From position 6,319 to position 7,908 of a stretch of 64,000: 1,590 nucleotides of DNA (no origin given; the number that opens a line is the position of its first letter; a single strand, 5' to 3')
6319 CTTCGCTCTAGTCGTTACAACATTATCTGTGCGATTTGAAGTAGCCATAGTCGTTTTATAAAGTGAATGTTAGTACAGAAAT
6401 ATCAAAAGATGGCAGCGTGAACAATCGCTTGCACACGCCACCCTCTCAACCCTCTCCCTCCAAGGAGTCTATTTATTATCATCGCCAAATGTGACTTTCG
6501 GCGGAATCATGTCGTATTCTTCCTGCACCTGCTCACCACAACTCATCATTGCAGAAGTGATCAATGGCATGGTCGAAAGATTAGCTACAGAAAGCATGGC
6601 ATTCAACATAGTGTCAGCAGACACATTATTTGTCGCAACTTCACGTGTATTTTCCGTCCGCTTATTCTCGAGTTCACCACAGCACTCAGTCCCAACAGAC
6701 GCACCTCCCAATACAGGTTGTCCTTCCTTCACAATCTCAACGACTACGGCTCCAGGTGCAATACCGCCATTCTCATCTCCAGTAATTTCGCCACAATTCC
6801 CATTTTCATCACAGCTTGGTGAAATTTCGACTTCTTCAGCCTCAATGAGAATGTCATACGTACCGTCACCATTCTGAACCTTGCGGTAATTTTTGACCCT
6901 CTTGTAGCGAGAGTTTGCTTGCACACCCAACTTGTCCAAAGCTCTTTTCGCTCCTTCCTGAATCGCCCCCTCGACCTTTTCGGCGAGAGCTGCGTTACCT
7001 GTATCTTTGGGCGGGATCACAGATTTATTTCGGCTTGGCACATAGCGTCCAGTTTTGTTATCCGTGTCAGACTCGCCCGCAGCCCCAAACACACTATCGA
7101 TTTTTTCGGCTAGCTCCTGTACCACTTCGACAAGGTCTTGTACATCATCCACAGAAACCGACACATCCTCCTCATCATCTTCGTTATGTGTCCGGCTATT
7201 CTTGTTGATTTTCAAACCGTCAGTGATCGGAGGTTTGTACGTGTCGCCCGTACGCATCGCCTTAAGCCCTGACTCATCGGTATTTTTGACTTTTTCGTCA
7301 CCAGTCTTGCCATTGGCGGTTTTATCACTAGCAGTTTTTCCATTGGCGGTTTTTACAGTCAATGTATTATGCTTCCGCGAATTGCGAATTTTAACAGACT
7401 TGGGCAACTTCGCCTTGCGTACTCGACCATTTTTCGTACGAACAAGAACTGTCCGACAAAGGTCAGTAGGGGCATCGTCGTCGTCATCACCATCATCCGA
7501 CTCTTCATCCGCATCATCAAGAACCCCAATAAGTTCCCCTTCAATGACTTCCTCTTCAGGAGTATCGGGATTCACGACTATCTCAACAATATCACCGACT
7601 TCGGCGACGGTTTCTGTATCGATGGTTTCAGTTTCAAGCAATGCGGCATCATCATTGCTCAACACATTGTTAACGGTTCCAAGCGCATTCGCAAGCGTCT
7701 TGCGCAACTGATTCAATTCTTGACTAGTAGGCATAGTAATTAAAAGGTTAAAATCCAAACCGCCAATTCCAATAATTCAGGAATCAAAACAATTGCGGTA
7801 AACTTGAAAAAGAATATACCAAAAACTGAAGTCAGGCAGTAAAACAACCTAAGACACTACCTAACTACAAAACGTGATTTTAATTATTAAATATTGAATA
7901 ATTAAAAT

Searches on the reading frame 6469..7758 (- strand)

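Call 7: search_protein_families(library=pfam, proteins=[window:6469-7758:-], max_evalue=0.1)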
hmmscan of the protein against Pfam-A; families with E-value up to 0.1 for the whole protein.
window:6469-7758:- (429 aa): 1 family
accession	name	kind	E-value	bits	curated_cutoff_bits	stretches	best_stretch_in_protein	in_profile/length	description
PF08659.16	KR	-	0.072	13.4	22.6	0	362-415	96-149/180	KR domain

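Call 8: search_protein_families(library=phrogs, proteins=[window:6469-7758:-], max_evalue=0.01)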
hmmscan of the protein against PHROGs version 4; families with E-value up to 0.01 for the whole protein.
window:6469-7758:- (429 aa): 0 families
